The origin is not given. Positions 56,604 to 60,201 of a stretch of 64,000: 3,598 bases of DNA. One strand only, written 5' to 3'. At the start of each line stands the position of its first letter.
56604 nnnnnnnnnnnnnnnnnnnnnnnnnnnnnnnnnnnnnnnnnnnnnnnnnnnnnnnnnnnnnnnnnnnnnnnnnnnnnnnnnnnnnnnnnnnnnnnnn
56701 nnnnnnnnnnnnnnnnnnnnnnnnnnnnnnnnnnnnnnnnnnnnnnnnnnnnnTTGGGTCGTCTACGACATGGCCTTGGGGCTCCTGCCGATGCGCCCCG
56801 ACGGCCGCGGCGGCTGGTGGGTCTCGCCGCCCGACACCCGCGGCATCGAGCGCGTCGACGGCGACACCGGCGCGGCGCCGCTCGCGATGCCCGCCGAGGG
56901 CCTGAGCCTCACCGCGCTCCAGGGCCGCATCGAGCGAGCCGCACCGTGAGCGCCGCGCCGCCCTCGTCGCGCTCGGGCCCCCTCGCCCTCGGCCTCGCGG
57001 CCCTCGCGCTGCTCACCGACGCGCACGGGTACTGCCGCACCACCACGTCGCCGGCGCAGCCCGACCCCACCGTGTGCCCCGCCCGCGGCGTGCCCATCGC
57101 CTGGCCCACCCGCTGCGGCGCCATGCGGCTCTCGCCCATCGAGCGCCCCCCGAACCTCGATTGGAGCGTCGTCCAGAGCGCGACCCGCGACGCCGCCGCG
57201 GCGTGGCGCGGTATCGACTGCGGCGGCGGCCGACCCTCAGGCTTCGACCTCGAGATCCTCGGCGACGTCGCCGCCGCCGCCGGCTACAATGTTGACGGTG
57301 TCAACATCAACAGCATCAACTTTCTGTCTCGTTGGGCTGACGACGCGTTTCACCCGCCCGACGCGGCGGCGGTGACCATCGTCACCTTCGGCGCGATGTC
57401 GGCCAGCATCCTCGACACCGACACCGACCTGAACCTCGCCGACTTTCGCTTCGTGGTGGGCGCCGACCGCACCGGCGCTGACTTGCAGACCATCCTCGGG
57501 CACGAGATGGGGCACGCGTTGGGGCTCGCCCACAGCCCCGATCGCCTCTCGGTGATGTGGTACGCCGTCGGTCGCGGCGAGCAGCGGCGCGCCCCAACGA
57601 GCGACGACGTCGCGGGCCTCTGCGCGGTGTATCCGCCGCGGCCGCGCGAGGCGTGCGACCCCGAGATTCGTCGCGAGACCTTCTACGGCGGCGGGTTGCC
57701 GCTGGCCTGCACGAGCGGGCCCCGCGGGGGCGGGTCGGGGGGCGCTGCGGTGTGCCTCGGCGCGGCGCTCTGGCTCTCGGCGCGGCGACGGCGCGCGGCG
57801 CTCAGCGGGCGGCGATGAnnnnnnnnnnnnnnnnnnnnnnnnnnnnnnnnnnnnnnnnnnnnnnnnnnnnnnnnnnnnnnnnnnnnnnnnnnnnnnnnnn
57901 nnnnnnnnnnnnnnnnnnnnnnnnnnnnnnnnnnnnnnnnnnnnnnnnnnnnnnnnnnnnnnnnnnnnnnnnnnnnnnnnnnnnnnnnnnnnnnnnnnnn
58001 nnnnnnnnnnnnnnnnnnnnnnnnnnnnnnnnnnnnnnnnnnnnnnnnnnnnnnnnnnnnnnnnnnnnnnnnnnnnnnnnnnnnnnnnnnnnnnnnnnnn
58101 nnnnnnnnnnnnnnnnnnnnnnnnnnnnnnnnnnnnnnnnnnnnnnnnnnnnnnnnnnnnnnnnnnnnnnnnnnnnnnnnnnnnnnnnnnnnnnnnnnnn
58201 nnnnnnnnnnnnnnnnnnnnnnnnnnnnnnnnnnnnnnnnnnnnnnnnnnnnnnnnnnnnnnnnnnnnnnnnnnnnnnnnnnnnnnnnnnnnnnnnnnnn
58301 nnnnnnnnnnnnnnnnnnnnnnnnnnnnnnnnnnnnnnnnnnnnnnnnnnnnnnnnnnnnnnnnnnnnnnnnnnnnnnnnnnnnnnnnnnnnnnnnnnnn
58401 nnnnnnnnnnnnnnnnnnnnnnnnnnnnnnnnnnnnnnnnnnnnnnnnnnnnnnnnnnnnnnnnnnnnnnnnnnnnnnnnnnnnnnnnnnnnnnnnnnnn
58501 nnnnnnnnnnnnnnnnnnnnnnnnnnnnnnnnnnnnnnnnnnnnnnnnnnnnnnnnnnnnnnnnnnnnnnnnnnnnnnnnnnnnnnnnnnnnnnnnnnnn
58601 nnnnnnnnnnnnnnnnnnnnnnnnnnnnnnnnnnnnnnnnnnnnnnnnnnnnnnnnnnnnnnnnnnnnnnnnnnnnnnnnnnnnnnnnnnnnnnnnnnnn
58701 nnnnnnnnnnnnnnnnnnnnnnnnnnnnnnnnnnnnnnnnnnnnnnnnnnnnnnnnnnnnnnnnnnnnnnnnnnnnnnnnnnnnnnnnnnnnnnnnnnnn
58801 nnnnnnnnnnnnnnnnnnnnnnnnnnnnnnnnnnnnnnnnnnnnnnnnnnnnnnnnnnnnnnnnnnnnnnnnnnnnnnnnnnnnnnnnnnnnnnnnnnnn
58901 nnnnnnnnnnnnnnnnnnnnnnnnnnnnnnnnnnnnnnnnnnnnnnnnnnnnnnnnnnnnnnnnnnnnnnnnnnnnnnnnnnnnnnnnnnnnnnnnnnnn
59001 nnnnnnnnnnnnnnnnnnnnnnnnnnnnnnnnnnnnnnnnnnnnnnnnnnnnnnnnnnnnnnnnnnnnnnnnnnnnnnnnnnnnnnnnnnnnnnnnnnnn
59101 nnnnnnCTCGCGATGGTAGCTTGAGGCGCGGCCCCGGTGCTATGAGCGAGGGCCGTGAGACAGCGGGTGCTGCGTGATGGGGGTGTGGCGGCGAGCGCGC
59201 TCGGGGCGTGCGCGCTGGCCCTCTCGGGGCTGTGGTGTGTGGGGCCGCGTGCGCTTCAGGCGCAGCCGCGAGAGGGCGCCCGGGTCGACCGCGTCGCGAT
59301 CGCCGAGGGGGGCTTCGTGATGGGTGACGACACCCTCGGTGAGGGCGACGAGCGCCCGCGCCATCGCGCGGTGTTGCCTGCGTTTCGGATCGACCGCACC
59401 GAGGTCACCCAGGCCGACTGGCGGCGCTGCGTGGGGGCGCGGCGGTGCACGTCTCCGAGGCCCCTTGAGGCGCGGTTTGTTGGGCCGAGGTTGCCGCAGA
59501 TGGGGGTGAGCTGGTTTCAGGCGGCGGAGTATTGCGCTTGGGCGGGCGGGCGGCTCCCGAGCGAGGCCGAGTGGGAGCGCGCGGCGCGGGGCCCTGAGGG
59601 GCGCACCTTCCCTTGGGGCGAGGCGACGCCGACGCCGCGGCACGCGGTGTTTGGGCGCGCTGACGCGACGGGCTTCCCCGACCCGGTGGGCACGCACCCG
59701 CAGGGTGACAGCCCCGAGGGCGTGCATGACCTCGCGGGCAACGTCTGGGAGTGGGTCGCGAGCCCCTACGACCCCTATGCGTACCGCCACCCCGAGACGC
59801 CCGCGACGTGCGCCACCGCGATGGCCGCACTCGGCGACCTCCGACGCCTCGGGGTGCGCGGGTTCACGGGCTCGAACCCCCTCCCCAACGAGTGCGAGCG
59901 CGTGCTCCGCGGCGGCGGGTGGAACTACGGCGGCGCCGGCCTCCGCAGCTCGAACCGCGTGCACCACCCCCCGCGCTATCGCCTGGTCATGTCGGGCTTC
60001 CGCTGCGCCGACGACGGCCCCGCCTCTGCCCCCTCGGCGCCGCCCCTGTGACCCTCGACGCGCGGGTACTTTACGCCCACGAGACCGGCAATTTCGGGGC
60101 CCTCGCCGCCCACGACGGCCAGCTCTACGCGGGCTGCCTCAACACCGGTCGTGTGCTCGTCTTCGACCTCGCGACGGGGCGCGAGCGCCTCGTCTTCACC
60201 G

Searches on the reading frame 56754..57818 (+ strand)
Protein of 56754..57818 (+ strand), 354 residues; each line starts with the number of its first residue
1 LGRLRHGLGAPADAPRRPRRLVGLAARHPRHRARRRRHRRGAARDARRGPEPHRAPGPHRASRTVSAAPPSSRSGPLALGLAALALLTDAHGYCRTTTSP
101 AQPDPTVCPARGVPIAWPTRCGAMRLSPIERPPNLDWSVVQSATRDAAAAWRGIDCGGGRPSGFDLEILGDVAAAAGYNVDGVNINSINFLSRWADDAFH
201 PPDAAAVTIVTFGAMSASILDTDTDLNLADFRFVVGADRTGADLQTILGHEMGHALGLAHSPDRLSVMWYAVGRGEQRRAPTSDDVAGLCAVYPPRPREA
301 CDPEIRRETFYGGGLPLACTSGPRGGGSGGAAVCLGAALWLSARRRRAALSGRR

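Call 16: search_protein_families(library=pfam, proteins=[window:56754-57818:+])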
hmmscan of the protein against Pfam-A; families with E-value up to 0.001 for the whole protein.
window:56754-57818:+ (354 aa): 1 family
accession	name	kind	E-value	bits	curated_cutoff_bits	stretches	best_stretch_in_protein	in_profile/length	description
PF00413.30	Peptidase_M10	-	3.6e-10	40.4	24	1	222-293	86-158/159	Matrixin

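Call 63: search_protein_representatives(protein=window:56754-57818:+)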
Query: 354 residues. Proteins with E-value up to 0.001 (for the whole library): 3817; up to 1e-10: 1108; up to 1e-30: 24. The best 150 are listed.
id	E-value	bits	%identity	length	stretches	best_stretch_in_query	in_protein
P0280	2.2e-68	247.5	50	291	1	77-352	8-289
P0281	7.2e-61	222.7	49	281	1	81-346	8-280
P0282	9.7e-59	215.7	45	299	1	87-348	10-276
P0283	1.7e-55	205.1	45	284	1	77-349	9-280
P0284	1.2e-54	202.3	42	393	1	76-349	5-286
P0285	8.6e-51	189.6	35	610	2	73-304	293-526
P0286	4.5e-48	180.7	43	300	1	80-306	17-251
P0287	9.2e-46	173.0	48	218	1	146-352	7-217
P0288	2.2e-41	158.6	34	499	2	71-348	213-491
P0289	1.2e-40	156.2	40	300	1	77-341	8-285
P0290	6.1e-40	153.9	40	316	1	86-350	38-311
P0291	1.7e-38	149.1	38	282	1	74-346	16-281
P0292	2.0e-38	148.9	40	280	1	78-349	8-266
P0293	5.4e-36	140.9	34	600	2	77-321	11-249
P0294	3.1e-35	138.4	53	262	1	142-285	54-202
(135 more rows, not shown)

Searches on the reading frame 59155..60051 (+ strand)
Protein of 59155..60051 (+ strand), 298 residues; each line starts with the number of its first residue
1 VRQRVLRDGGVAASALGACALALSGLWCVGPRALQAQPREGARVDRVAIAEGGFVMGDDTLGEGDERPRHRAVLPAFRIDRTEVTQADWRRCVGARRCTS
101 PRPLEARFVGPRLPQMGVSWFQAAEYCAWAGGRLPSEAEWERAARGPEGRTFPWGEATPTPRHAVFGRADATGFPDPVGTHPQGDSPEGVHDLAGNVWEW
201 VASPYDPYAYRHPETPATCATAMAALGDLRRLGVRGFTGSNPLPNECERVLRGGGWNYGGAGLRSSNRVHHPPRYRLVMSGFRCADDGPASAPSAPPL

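Call 16: search_protein_families(library=pfam, proteins=[window:59155-60051:+])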
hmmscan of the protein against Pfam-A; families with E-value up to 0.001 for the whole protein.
window:59155-60051:+ (298 aa): 1 family
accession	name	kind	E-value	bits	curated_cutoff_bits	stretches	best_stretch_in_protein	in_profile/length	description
PF03781.23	FGE-sulfatase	-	3.4e-43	148.6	23.3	1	45-285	4-254/255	Sulfatase-modifying factor enzyme 1-like domain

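Call 79: find_encoding_contigs(protein=window:59155-60051:+, flank=10000, max_places=3)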
Protein window:59155-60051:+ (298 aa): 8 contigs read that carry it; 3 places shown.
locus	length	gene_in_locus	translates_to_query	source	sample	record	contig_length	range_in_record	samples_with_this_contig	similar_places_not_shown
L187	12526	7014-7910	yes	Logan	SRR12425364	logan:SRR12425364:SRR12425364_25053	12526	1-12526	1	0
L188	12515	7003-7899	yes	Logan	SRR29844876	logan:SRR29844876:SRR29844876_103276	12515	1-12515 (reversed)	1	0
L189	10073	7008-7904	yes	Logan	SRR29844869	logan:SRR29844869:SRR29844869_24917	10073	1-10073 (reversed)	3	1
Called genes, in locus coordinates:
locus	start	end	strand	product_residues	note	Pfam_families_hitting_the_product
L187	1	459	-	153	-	?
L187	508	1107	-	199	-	PF01025:GrpE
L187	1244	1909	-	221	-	PF00730:HhH-GPD, PF00633:HHH (weak)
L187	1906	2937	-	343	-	PF03480:DctP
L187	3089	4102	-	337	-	PF16811:TAtT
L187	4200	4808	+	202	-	-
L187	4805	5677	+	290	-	PF00413:Peptidase_M10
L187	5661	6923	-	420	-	PF13646:HEAT_2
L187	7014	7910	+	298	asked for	PF03781:FGE-sulfatase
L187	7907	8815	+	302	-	-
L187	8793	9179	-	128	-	-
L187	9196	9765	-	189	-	PF05198:IF3_N, PF00707:IF3_C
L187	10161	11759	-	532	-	-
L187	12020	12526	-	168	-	?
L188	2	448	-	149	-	?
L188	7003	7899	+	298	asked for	PF03781:FGE-sulfatase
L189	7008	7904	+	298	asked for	PF03781:FGE-sulfatase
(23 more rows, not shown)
